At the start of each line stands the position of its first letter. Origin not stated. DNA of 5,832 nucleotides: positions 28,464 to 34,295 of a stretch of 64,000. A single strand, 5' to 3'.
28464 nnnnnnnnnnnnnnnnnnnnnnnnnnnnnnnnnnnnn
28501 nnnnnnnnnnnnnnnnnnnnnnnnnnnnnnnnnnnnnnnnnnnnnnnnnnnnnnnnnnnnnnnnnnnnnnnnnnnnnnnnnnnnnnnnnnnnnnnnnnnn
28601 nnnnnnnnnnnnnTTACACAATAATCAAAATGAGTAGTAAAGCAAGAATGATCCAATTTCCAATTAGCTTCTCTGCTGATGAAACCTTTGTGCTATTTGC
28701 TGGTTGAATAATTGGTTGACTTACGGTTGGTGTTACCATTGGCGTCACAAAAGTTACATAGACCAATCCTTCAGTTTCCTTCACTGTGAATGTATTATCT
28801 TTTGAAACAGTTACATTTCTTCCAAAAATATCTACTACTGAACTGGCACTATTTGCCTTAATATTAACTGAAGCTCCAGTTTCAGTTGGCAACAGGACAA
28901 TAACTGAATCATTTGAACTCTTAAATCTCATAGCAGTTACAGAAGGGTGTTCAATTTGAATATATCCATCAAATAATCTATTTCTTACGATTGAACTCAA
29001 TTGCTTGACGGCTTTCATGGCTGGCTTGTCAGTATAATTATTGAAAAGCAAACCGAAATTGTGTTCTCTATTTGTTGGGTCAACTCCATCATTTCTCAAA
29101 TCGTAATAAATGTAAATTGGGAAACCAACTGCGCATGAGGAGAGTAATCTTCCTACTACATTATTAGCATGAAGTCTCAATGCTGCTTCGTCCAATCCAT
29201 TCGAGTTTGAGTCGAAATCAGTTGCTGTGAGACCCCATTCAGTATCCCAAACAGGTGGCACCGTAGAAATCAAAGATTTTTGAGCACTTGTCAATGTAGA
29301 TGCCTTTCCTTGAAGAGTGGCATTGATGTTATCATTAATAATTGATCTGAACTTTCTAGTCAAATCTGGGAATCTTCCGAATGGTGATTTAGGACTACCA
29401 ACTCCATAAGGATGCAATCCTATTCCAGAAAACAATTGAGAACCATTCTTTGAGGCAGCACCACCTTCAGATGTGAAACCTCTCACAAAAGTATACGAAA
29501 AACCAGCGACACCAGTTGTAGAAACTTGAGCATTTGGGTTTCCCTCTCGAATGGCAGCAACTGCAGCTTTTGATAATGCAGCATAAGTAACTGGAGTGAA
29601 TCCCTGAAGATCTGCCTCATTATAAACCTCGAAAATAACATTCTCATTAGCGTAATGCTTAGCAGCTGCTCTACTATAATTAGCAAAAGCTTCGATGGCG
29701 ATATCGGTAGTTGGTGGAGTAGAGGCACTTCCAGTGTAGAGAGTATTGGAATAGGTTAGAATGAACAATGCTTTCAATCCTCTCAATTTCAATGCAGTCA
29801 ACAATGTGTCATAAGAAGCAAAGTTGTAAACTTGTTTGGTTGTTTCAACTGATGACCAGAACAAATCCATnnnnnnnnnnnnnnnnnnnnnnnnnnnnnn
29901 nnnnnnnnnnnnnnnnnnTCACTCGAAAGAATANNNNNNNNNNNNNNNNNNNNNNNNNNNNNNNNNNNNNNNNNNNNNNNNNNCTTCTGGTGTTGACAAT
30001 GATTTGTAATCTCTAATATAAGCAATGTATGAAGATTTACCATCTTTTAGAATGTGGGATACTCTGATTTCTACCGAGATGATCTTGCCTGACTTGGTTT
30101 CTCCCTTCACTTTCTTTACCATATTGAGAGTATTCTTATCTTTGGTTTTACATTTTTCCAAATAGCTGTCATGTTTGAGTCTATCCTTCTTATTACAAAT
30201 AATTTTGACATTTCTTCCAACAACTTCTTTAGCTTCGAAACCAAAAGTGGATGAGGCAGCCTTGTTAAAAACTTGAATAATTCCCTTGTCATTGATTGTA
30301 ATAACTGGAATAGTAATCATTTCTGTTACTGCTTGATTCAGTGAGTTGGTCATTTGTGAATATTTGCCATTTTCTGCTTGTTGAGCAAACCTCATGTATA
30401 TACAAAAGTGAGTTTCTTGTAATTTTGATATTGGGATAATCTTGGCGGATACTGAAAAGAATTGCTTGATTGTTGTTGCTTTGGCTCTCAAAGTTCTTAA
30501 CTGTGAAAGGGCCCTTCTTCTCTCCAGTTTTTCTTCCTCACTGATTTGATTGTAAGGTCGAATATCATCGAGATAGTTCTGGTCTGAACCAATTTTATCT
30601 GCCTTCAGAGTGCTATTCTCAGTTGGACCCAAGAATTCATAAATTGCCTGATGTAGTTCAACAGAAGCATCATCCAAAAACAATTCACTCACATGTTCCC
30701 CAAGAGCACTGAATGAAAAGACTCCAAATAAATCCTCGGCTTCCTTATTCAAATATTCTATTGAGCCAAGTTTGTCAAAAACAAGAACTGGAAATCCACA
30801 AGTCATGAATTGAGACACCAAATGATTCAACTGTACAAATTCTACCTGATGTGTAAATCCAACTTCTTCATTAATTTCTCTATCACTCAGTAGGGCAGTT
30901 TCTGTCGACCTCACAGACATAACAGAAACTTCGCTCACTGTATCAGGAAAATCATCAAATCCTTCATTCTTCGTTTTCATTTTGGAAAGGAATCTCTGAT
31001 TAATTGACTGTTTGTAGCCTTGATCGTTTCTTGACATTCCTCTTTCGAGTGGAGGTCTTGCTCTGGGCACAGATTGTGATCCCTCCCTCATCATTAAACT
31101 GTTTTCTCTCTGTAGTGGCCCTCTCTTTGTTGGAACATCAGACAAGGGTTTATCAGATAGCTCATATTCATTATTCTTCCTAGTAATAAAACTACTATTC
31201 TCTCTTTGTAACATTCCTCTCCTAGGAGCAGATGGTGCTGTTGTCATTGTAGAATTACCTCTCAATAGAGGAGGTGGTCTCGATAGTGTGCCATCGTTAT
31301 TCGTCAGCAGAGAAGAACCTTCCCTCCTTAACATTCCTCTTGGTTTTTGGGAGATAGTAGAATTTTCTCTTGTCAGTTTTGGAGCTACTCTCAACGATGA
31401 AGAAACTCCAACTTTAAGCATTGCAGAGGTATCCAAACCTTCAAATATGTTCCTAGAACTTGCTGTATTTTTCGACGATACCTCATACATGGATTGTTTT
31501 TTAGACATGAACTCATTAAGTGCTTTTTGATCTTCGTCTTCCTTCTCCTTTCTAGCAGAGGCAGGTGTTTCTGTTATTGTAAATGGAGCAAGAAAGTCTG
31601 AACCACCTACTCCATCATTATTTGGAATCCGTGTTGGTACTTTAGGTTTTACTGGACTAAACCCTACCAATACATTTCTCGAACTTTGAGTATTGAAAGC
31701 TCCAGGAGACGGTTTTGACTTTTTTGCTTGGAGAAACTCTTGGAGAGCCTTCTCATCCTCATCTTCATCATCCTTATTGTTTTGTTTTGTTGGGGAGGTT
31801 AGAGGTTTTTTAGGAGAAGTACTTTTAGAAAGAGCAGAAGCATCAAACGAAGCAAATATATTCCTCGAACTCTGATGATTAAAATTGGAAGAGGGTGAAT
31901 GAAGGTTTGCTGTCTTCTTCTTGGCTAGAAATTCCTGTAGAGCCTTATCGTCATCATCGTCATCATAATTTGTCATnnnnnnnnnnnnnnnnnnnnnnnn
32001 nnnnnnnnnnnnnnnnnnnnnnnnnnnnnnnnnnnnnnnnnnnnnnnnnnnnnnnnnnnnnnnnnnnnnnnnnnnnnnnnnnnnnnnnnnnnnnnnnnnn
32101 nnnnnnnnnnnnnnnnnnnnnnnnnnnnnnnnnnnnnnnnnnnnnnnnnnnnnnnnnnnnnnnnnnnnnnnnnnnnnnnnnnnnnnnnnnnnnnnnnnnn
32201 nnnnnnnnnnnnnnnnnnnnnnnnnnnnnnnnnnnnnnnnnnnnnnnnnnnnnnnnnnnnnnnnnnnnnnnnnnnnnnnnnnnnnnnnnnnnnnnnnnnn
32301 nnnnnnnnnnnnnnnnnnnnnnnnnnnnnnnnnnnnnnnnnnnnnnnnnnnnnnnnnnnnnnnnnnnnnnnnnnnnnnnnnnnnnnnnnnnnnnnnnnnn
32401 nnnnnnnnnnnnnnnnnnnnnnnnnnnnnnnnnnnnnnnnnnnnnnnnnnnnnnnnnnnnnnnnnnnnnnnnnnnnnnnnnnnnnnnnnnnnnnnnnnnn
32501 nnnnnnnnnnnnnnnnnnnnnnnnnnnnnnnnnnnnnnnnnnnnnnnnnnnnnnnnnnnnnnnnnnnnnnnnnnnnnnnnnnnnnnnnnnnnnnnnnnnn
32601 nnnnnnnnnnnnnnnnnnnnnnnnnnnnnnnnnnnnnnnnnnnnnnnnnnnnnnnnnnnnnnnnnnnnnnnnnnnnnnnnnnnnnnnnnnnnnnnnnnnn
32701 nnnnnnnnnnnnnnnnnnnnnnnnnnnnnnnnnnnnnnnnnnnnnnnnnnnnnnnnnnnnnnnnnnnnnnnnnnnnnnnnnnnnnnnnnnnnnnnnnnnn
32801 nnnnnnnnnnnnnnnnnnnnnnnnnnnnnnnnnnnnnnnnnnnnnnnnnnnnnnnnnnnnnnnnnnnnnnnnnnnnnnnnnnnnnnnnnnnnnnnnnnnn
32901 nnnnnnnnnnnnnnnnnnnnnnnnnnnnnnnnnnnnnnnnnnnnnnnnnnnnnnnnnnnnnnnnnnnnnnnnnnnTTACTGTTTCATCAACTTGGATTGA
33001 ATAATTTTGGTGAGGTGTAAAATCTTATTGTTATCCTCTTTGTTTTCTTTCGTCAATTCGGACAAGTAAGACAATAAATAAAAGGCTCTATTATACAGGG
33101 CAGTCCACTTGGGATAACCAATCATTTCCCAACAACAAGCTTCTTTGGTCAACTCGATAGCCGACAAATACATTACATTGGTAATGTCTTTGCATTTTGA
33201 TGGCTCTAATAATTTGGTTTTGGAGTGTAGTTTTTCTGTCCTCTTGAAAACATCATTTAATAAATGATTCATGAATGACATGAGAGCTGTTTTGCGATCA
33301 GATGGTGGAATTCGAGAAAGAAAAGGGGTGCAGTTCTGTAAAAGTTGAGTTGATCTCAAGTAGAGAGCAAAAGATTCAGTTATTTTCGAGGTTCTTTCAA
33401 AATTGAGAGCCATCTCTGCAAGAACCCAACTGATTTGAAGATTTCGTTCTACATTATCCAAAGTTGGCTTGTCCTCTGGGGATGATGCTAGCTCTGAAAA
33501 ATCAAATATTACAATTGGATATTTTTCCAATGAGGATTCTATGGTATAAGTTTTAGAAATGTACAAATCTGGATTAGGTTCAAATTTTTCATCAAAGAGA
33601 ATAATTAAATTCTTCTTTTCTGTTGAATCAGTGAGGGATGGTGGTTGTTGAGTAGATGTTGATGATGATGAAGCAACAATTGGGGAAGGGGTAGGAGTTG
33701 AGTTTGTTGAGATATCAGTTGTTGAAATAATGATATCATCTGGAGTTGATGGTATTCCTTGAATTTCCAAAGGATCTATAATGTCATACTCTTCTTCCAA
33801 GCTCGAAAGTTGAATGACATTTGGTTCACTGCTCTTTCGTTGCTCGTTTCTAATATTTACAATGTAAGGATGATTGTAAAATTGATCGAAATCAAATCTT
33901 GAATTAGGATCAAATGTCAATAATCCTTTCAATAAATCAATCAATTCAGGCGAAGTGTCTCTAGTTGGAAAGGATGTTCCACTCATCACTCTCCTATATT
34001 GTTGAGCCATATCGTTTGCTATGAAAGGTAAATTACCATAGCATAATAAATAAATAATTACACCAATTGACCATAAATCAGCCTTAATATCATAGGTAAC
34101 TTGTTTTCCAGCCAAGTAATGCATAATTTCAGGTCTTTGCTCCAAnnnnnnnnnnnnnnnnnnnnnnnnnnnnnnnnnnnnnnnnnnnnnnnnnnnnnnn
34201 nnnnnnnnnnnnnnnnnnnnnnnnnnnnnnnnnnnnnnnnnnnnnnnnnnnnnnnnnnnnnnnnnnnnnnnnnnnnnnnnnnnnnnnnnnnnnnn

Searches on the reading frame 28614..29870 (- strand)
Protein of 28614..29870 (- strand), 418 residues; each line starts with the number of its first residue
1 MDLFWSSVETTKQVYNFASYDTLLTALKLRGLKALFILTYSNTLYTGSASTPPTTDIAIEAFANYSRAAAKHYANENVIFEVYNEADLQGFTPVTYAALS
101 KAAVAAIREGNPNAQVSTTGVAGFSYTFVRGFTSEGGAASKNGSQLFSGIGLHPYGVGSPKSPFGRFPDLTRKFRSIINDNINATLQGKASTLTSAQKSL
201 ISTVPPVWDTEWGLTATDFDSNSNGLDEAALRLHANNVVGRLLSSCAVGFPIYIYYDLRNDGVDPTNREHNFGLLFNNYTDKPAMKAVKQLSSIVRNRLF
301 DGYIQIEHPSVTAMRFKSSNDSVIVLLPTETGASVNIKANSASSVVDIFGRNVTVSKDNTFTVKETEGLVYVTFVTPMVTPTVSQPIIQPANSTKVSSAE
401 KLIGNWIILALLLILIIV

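Call 32: search_protein_families(library=pfam, proteins=[window:28614-29870:-], max_evalue=0.001)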
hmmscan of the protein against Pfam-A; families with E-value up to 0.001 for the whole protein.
window:28614-29870:- (418 aa): 1 family
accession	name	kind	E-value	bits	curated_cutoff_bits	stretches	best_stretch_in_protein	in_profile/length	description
PF00150.24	Cellulase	-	7.1e-06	26.1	23.5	1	16-216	60-240/272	Cellulase (glycosyl hydrolase family 5)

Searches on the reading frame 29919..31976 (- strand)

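Call 32: search_protein_families(library=pfam, proteins=[window:29919-31976:-], max_evalue=0.001)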
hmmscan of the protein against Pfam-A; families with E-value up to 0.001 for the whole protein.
window:29919-31976:- (685 aa): 5 families
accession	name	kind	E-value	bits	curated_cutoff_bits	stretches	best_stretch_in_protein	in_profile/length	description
PF00989.32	PAS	-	1e-13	51.7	22.6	1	549-656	5-112/113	PAS fold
PF13426.13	PAS_9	-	1.7e-12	47.9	27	1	558-656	4-100/103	PAS domain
PF08448.16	PAS_4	-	3.1e-07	31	23.1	1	395-445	6-56/110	PAS fold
PF24820.1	Diguanyl_cycl_sensor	-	8.7e-07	29.3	28.1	1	552-643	3-97/109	Diguanylate cyclase-like sensor domain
PF13188.13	PAS_8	-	1.6e-05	25.1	21.8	0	395-434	12-48/65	PAS domain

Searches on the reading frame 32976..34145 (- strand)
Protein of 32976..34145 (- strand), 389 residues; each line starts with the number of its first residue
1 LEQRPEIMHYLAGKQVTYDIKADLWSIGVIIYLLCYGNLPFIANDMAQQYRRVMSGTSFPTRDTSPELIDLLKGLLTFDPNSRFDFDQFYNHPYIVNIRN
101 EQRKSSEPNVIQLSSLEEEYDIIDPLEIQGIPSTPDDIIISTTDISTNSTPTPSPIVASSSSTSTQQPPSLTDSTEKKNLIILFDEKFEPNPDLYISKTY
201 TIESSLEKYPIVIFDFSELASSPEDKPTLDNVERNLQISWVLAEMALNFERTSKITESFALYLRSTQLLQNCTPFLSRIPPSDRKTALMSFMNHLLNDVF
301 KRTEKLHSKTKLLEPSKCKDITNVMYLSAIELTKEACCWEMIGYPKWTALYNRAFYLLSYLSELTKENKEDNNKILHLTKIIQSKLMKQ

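Call 75: search_protein_families(library=pfam, proteins=[window:32976-34145:-], max_evalue=0.001)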
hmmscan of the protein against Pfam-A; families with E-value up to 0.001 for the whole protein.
window:32976-34145:- (389 aa): 2 families
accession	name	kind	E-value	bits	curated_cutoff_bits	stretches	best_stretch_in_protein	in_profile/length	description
PF00069.31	Pkinase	-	2.3e-12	47.3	31.7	1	5-95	166-263/263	Protein kinase domain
PF07714.23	PK_Tyr_Ser-Thr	-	2.3e-05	24.3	23.1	1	15-90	178-255/258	Protein tyrosine and serine/threonine kinase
